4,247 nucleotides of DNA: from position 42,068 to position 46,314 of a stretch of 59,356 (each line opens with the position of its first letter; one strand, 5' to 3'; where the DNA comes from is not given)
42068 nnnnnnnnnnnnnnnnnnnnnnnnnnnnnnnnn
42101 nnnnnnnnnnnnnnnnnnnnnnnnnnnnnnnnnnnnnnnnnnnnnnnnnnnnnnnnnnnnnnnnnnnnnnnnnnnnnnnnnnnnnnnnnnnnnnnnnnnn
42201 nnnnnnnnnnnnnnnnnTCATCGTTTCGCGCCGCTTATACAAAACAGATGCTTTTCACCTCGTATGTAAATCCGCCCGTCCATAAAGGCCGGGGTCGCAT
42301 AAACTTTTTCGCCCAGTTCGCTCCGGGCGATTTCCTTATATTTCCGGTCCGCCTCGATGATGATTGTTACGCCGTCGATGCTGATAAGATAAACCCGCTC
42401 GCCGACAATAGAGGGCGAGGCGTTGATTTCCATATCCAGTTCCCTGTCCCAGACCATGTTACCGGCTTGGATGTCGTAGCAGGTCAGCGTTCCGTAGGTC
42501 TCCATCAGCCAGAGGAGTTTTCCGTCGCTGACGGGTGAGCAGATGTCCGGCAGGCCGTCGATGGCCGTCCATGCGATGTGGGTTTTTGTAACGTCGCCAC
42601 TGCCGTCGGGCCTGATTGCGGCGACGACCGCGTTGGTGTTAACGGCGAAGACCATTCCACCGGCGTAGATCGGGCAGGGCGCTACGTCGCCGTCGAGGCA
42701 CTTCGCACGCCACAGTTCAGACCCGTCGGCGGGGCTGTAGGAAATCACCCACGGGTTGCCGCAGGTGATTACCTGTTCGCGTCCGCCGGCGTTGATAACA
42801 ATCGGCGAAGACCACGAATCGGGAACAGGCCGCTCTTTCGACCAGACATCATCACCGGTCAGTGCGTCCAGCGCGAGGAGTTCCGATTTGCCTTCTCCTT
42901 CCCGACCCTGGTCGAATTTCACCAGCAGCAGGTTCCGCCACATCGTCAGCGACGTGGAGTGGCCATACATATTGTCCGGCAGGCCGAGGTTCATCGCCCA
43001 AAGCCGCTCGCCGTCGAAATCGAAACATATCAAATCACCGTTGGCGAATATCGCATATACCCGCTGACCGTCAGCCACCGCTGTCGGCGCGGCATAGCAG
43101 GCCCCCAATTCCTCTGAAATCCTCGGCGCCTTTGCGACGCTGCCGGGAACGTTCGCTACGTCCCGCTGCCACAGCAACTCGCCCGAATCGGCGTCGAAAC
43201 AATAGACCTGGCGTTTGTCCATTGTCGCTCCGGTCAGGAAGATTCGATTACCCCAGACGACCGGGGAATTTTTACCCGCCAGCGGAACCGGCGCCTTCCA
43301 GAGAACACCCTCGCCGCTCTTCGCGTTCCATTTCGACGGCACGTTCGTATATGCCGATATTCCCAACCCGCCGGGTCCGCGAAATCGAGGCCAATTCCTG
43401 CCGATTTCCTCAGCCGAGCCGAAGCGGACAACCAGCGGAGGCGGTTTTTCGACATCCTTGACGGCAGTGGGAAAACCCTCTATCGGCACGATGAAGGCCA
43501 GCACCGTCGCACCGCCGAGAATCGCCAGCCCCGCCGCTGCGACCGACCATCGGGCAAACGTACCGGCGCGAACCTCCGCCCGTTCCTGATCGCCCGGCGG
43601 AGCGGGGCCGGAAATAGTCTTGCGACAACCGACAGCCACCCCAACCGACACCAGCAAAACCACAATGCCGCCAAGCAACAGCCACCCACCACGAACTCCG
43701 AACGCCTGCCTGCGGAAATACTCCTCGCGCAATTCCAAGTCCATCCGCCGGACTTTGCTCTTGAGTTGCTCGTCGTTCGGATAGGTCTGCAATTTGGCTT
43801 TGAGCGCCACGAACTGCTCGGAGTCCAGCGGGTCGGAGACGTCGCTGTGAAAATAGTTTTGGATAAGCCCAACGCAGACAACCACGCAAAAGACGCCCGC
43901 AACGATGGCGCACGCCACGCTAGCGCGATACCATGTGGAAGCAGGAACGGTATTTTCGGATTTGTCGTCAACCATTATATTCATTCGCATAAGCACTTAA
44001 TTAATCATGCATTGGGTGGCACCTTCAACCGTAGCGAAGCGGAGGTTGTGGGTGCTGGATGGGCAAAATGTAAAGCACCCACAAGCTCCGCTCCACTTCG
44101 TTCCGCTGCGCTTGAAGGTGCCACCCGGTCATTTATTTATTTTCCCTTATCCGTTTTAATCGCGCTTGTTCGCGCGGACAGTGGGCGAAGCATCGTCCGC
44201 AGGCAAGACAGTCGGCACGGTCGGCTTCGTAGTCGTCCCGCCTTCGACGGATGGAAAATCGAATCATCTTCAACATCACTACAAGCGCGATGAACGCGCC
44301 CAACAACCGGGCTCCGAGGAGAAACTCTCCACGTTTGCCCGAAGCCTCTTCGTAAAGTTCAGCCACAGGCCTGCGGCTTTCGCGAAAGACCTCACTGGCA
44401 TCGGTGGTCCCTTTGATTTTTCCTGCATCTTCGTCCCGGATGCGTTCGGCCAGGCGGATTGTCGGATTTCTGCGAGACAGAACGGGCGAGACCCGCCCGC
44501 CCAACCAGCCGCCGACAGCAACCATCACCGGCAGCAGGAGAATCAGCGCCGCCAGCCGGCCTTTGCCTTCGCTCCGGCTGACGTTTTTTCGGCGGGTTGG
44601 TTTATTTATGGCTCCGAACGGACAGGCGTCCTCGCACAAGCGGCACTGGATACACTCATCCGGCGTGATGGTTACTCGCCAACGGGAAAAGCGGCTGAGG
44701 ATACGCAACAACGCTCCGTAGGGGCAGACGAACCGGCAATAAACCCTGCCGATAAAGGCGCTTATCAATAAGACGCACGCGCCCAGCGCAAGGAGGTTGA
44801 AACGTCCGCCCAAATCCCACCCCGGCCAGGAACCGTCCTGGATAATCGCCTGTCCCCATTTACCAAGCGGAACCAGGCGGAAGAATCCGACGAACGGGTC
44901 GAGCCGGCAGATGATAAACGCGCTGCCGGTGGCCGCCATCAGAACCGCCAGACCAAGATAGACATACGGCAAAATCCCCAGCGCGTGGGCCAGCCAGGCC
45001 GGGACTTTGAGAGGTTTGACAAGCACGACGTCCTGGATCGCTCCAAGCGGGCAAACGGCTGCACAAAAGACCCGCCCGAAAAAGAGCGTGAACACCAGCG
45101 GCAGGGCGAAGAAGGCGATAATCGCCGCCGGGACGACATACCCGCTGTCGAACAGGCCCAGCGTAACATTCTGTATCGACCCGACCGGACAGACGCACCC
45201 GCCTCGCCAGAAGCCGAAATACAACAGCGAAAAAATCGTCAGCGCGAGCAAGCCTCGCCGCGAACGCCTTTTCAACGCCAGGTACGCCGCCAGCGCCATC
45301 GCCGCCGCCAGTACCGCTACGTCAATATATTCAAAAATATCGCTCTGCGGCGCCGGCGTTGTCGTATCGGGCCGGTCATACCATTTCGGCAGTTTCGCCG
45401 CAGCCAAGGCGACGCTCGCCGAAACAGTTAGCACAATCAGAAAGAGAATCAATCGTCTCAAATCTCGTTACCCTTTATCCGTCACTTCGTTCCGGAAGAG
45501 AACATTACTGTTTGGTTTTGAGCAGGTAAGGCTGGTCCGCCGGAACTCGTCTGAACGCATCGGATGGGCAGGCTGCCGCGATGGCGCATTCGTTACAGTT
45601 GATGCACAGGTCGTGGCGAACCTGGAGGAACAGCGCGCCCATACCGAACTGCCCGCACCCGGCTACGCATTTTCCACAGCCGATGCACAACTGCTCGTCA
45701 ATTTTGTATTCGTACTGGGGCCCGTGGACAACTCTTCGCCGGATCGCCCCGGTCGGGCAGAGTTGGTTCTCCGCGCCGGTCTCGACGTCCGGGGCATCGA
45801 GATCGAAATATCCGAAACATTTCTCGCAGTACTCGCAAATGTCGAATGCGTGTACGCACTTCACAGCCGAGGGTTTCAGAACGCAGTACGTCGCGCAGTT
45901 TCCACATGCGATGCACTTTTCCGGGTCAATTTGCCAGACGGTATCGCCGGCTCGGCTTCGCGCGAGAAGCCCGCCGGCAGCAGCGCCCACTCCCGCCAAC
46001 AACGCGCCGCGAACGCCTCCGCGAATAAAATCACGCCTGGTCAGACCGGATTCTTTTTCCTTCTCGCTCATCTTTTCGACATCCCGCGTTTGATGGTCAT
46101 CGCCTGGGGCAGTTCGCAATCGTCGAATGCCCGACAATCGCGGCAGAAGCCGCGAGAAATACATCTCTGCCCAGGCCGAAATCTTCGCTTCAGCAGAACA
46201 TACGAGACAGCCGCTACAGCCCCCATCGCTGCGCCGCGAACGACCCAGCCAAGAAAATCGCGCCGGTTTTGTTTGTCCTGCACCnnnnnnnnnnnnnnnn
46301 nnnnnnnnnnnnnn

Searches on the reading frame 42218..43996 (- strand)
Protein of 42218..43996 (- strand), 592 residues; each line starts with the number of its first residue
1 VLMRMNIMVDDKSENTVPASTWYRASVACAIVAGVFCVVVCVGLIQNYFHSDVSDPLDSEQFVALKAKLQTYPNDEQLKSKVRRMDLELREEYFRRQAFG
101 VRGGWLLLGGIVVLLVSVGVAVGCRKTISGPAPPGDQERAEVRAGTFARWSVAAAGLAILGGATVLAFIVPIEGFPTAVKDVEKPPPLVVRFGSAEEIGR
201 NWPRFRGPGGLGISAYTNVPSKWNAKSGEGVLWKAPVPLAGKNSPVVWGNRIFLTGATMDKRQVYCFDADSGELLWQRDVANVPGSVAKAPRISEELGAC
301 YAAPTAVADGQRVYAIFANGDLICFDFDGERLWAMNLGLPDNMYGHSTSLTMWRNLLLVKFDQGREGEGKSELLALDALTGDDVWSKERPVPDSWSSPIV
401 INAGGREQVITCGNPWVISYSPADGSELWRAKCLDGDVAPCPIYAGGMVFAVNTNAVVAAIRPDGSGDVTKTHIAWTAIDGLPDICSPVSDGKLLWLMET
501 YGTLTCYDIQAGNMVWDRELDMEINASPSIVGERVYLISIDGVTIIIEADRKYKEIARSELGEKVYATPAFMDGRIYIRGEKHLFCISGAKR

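Call 4: search_protein_families(library=pfam, proteins=[window:42218-43996:-], max_evalue=0.01)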
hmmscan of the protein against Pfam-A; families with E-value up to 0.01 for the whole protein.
window:42218-43996:- (592 aa): 3 families
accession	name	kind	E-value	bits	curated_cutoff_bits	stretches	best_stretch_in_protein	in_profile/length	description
PF13360.13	PQQ_2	-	1.5e-28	100.5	27.6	3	222-338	47-147/233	Outer membrane protein assembly factor BamB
PF13570.13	Beta-prop_ACSF4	-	9.2e-16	58.6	133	2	372-577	30-228/329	Beta-alanine-activating enzyme, beta-propeller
PF01011.28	PQQ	-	6e-05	22.4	26.7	0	223-385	31-204/595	Glucose/ethanol/alcohol dehydrogenase, beta-propeller domain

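Call 11: search_protein_families(library=ncbifam, proteins=[window:42218-43996:-], max_evalue=0.01)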
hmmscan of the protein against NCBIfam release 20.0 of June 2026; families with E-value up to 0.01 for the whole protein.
window:42218-43996:- (592 aa): 5 families
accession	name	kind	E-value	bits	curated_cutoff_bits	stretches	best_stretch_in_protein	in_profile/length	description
NF008351.0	PRK11138.1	equivalog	6e-16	57.9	423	1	299-578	58-340/394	outer membrane protein assembly factor BamB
TIGR03300.1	assembly_YfgL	equivalog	1.3e-15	57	285.2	2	302-578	57-325/377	outer membrane protein assembly factor BamB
TIGR04528.1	acido_non_PQQ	subfamily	6.4e-06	25.2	650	0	368-434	398-462/493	acido-empty-quinoprotein group A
TIGR03075.1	PQQ_enz_alc_DH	subfamily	4.4e-05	22.3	480.05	1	243-387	63-197/530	PQQ-dependent dehydrogenase, methanol/ethanol family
NF041516.1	PA2928_fam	subfamily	0.0052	16.2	70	0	370-436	68-132/376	PA2928 family protein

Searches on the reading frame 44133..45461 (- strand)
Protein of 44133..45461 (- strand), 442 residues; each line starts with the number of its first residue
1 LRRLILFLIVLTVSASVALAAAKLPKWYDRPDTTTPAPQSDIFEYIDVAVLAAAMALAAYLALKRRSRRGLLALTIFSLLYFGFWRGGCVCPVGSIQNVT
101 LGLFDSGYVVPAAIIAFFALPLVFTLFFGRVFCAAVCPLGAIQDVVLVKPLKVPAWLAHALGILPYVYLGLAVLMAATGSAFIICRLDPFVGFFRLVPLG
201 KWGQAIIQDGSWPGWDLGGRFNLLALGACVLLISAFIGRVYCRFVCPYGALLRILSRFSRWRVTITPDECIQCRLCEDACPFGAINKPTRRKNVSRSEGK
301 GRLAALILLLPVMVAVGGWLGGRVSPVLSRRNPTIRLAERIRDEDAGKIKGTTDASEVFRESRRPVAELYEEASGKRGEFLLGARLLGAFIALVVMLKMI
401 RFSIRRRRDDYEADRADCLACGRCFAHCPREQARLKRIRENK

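Call 4: search_protein_families(library=pfam, proteins=[window:44133-45461:-], max_evalue=0.01)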
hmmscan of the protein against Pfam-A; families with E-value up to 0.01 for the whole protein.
window:44133-45461:- (442 aa): 15 families
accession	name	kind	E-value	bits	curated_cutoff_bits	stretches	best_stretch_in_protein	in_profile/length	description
PF12801.12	Fer4_5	-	2e-15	56.9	22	2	113-146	4-37/48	4Fe-4S binding domain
PF00037.32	Fer4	-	7.6e-12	45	21.1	1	263-285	1-23/24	4Fe-4S binding domain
PF12838.12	Fer4_7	-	1.3e-11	45.2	27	2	241-284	7-52/52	4Fe-4S dicluster domain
PF13187.11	Fer4_9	-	1.5e-08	35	27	3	241-285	7-52/52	4Fe-4S dicluster domain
PF25160.1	LdpA_Fe-S-bd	-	3.2e-08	33.7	27.6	1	416-433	26-43/49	LdpA Fe-S cluster-binding domain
PF13484.11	Fer4_16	-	2.5e-07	31.8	30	1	269-292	1-22/66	4Fe-4S double cluster binding domain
PF13237.11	Fer4_10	-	4.6e-07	30.1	25.5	2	413-438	4-30/53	4Fe-4S dicluster domain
PF12837.12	Fer4_6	-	1.4e-06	28.4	25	1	263-285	2-24/24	4Fe-4S binding domain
PF14697.11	Fer4_21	-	2.4e-06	28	35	1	241-285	13-57/59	4Fe-4S dicluster domain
PF13183.11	Fer4_8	-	1e-05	26.4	27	1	268-299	3-35/68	4Fe-4S dicluster domain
PF13534.11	Fer4_17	-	0.00012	23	22.2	1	269-296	1-27/61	4Fe-4S dicluster domain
PF12800.12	Fer4_4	-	0.00038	21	24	1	267-283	1-17/17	4Fe-4S binding domain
PF12797.12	Fer4_2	-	0.00038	20.7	24.5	1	261-282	1-22/22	4Fe-4S binding domain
PF12798.12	Fer4_3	-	0.0025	19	27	1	270-284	1-15/15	4Fe-4S binding domain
PF17179.9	Fer4_22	-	0.0043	18.3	27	0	412-430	75-93/95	4Fe-4S dicluster domain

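Call 11: search_protein_families(library=ncbifam, proteins=[window:44133-45461:-], max_evalue=0.01)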
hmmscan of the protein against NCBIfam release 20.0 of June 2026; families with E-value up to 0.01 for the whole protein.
window:44133-45461:- (442 aa): 47 families (the best 25 are shown)
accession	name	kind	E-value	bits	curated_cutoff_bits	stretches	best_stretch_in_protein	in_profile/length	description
TIGR02163.1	napH_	subfamily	9.8e-13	48.2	213.05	2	229-292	160-225/255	NapH/MauN family ferredoxin-type protein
NF007013.0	PRK09477.1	equivalog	4.7e-11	42.3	234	2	228-285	182-241/286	quinol dehydrogenase ferredoxin subunit NapH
TIGR01971.1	NuoI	subfamily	2.8e-09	36.6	113.05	1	241-289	49-102/121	NADH-quinone oxidoreductase, chain I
NF046105.1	TransRegNosR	equivalog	4e-09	35.3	1000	1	225-287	583-646/680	transcriptional regulator NosR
TIGR04105.1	FeFe_hydrog_B1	subfamily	7.3e-08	31.5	450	1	242-288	166-208/462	monomeric [FeFe] hydrogenase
NF038196.1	ferrodoxin_EFR1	subfamily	1e-07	32.2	75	1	264-287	181-203/242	EFR1 family ferrodoxin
NF058577.1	FdxA_fam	equivalog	2.8e-07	30.6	65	3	268-289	7-28/52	4Fe-4S ferredoxin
NF042909.1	FMH_DH_FwdF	exception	3.5e-07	29.6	375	1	242-291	107-161/336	tungsten-dependent formylmethanofuran dehydrogenase subunit FwdF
TIGR02512.1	FeFe_hydrog_A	subfamily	8.9e-07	28.1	405.95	1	262-318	44-101/375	[FeFe] hydrogenase, group A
NF045490.1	FdxA_Protbact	equivalog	3.2e-06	27.3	135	1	263-292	33-62/104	ferredoxin FdxA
NF040770.1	hetero_SS_HdrA2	exception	5.6e-06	24.7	1100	1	264-295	573-604/777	CoB-CoM heterodisulfide reductase HdrA2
NF040864.1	HgcB_ferredoxin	equivalog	6.8e-06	25.8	99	1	237-286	17-62/93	mercury methylation ferredoxin HgcB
TIGR02951.1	DMSO_dmsB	equivalog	3e-05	24.1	214.1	1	241-298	71-125/161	DMSO/selenate family reductase complex B subunit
NF006221.0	PRK08348.1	subfamily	7.1e-05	22.5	124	1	237-287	47-94/136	NADH-plastoquinone oxidoreductase subunit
NF004538.0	PRK05888.1-4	equivalog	7.5e-05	22.4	135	0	268-287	61-80/162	NADH-quinone oxidoreductase subunit NuoI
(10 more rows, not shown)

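Call 64: search_solved_structures(query=window:44133-45461:-, max_evalue=0.01)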
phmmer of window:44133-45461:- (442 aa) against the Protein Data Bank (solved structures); distinct sequences matched with E-value up to 0.01: 6.
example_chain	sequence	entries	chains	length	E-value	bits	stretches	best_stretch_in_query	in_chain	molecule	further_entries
8c0z_C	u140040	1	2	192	0.0011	20.9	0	240-288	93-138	Iron-sulfur cluster-binding protein potential subunit of aldehyde oxidoreductase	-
9grx_I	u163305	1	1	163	0.0019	20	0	232-282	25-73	NAD(P)H-quinone oxidoreductase subunit I, chloroplastic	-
9sw6_H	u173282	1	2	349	0.0021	19.9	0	265-286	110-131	Tungsten formylmethanofuran dehydrogenase, subunit F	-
6cz7_B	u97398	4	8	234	0.0031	19.3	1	242-287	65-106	4Fe-4S ferredoxin, iron-sulfur binding domain protein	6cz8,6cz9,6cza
5t5i_F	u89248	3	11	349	0.0033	19.3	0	265-286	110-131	Tungsten formylmethanofuran dehydrogenase subunit fwdF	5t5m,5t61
7wfg_I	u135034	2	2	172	0.0068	18.2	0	400-431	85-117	NAD(P)H-quinone oxidoreductase subunit I, chloroplastic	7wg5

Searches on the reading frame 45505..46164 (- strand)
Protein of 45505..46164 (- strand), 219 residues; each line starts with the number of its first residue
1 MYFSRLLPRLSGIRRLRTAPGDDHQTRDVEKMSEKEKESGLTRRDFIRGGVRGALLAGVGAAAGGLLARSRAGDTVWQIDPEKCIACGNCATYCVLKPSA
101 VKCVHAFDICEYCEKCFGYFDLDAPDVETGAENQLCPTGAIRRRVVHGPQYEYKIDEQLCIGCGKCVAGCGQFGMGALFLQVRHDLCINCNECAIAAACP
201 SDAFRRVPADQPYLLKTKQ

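Call 4: search_protein_families(library=pfam, proteins=[window:45505-46164:-], max_evalue=0.01)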
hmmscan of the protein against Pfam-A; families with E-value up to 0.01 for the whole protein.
window:45505-46164:- (219 aa): 8 families
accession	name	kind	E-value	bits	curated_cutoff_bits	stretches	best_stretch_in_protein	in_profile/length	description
PF00037.32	Fer4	-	4.7e-12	45.6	21.1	2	78-94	2-18/24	4Fe-4S binding domain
PF12837.12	Fer4_6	-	5.5e-11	42.3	25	3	154-170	3-19/24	4Fe-4S binding domain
PF12838.12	Fer4_7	-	2e-10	41.4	27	2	136-170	12-48/52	4Fe-4S dicluster domain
PF13187.11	Fer4_9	-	1.7e-06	28.4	27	0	110-172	5-49/52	4Fe-4S dicluster domain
PF13237.11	Fer4_10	-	2.3e-06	27.9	25.5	0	154-170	3-19/53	4Fe-4S dicluster domain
PF14697.11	Fer4_21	-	1.2e-05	25.8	35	1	154-202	2-55/59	4Fe-4S dicluster domain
PF12797.12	Fer4_2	-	4.3e-05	23.7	24.5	2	79-94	5-20/22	4Fe-4S binding domain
PF25160.1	LdpA_Fe-S-bd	-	0.004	17.4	27.6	1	134-170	11-38/49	LdpA Fe-S cluster-binding domain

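Call 11: search_protein_families(library=ncbifam, proteins=[window:45505-46071:-], max_evalue=0.01)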
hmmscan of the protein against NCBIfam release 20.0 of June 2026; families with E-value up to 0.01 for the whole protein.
window:45505-46071:- (188 aa): 21 families
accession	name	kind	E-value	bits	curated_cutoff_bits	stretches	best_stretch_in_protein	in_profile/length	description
NF058577.1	FdxA_fam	equivalog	2.4e-12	46.8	65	2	41-64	26-49/52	4Fe-4S ferredoxin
TIGR02066.1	dsrB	equivalog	1.4e-06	27.5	341.5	1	103-142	191-229/341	dissimilatory-type sulfite reductase subunit beta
TIGR02936.1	fdxN_nitrog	equivalog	3.6e-06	27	80.55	1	113-141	7-35/91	ferredoxin III, nif-specific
TIGR02912.1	sulfite_red_C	equivalog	1.5e-05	24.2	324.1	1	121-177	163-222/314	sulfite reductase subunit C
TIGR01971.1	NuoI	subfamily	4.2e-05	23.1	113.05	0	44-86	74-114/121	NADH-quinone oxidoreductase, chain I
NF007382.0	PRK09898.1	equivalog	0.00016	21.3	213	1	103-176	133-201/208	ferredoxin-like protein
TIGR03294.1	FrhG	equivalog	0.0002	21.2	245.5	1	124-174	171-221/228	coenzyme F420 hydrogenase subunit gamma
NF043069.1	T4HPD_activ_SAM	equivalog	0.00037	20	425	0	121-173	45-97/299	trans-4-hydroxy-L-proline dehydratase activase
TIGR02951.1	DMSO_dmsB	equivalog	0.00044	20.3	214.1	1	103-139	74-107/161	DMSO/selenate family reductase complex B subunit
TIGR01944.1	rnfB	subfamily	0.00078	19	68.7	1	124-178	110-165/190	RnfABCDGE type electron transport complex subunit B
TIGR04105.1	FeFe_hydrog_B1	subfamily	0.002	16.8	450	0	44-63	181-200/462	monomeric [FeFe] hydrogenase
NF005746.0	PRK07570.1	subfamily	0.0023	17.3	243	1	118-149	148-178/250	succinate dehydrogenase/fumarate reductase iron-sulfur subunit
NF004537.0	PRK05888.1-3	equivalog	0.0027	17.2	163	0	44-63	106-125/204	NADH-quinone oxidoreductase subunit NuoI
TIGR02494.1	PFLE_PFLC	subfamily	0.0034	16.7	174.35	0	122-175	43-99/293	glycyl-radical enzyme activating protein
NF040864.1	HgcB_ferredoxin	equivalog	0.0041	16.9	99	0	123-173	10-61/93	mercury methylation ferredoxin HgcB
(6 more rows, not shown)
